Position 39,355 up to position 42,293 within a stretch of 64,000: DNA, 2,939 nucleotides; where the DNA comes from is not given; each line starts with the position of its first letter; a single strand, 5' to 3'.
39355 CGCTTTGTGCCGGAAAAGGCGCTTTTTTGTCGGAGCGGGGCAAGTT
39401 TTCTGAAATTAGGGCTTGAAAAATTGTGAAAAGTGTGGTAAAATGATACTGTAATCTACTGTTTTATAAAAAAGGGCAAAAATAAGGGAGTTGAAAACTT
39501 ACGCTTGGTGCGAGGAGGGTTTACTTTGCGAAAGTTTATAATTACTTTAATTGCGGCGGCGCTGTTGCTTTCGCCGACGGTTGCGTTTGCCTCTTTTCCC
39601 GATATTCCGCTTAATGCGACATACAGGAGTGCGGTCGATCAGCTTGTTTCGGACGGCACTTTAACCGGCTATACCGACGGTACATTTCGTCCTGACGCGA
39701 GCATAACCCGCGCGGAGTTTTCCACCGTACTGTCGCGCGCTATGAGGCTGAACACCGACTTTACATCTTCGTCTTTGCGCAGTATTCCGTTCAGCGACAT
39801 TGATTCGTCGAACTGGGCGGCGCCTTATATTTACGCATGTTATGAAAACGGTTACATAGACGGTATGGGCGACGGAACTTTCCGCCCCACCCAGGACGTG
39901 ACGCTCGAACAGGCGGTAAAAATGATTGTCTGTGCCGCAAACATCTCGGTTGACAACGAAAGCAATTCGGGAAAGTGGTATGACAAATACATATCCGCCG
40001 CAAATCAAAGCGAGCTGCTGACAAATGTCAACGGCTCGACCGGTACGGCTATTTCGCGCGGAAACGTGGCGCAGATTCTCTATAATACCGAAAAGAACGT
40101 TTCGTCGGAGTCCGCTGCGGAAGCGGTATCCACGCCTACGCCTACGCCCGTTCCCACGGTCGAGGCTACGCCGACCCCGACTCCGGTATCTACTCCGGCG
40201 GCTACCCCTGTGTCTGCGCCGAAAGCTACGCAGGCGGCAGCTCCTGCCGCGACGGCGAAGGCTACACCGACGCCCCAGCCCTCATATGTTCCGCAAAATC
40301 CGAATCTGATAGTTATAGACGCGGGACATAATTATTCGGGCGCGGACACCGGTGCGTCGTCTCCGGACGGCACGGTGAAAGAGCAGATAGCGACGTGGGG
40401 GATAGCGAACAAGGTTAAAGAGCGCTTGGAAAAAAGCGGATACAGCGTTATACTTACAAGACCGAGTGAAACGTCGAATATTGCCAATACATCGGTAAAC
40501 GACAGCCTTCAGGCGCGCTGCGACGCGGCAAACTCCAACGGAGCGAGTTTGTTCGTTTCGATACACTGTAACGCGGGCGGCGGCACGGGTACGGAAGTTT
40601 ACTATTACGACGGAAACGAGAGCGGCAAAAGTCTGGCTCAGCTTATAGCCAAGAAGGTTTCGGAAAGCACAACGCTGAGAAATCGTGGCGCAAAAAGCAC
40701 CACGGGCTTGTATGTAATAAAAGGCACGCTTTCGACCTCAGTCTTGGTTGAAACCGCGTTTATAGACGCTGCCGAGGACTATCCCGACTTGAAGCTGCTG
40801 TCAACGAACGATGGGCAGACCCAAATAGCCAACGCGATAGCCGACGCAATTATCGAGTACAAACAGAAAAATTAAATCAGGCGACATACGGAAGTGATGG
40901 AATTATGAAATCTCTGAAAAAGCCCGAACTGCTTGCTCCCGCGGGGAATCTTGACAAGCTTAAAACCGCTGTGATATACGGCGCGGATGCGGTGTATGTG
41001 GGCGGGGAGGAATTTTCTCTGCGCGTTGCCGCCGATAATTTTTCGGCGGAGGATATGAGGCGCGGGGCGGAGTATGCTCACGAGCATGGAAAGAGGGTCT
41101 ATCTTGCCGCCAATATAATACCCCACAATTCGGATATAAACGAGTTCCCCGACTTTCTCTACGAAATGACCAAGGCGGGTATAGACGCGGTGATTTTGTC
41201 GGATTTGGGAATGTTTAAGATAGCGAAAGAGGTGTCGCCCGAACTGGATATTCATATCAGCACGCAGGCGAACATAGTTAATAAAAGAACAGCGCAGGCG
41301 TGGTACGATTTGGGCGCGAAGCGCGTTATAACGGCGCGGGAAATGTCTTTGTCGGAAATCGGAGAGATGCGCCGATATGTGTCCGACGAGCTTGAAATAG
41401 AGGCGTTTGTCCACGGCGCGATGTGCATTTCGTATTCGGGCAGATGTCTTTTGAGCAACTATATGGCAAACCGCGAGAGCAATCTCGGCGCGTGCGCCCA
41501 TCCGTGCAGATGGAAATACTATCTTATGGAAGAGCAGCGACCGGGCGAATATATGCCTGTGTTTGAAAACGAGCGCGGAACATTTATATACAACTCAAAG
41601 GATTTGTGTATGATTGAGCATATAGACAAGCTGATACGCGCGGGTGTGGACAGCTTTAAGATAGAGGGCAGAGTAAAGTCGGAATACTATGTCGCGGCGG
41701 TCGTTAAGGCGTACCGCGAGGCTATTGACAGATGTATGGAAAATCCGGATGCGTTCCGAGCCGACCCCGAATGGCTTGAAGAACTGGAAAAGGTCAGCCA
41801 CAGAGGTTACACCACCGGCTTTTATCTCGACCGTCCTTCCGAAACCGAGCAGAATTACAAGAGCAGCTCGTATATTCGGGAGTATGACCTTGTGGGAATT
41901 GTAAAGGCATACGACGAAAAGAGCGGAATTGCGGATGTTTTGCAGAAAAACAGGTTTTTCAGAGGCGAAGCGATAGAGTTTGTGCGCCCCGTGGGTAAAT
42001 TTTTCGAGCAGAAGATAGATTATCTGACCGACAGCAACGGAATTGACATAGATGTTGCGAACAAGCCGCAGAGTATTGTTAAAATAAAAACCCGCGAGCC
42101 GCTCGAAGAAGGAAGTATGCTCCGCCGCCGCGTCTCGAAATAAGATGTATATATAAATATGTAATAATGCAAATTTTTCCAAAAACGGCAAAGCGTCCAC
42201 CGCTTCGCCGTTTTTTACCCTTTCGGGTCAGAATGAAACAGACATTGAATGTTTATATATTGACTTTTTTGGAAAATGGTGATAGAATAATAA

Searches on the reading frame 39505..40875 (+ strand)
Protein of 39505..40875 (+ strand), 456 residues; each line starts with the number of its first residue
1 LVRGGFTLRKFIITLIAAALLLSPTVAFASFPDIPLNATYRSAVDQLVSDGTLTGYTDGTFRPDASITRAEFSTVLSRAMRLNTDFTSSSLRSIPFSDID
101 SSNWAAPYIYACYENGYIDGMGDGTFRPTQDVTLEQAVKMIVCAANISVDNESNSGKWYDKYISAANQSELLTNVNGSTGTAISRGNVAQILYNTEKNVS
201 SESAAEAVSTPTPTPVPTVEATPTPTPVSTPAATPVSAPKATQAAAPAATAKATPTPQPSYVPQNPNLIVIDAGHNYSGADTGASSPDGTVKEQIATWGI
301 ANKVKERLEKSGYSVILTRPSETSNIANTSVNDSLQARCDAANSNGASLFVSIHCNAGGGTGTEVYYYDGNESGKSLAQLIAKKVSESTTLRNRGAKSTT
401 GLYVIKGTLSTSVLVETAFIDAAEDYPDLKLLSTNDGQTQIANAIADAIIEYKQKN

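Call 49: search_protein_families(library=pfam, proteins=[window:39505-40875:+], max_evalue=0.001)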
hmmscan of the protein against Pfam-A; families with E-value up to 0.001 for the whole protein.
window:39505-40875:+ (456 aa): 2 families
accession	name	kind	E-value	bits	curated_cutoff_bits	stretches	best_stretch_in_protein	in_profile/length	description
PF01520.23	Amidase_3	-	7.8e-41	140.4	27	1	269-450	1-173/174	N-acetylmuramoyl-L-alanine amidase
PF00395.25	SLH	-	6.5e-24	84.1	20.8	2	95-137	1-43/44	S-layer homology domain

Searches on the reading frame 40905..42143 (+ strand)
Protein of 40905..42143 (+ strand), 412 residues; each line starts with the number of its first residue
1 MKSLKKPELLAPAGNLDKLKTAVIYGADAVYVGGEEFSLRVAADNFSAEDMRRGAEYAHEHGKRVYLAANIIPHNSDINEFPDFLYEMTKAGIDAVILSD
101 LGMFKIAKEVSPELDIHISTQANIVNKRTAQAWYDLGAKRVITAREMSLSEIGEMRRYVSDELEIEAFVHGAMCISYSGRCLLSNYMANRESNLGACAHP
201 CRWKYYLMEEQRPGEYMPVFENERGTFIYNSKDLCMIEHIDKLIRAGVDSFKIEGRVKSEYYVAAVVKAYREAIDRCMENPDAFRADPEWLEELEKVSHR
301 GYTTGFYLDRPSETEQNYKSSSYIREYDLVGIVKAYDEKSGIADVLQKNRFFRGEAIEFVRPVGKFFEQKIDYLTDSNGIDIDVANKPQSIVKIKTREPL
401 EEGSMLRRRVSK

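Call 56: search_protein_families(library=pfam, proteins=[window:40905-42143:+], max_evalue=0.001)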
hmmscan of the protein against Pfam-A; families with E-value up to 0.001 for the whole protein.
window:40905-42143:+ (412 aa): 2 families
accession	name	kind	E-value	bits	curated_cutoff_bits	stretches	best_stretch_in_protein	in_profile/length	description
PF01136.24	Peptidase_U32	-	1.2e-95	319.7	22.4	1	79-312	2-232/233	Peptidase family U32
PF16325.11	Peptidase_U32_C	-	6e-24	84.4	28.2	1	325-407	1-83/83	Peptidase family U32 C-terminal domain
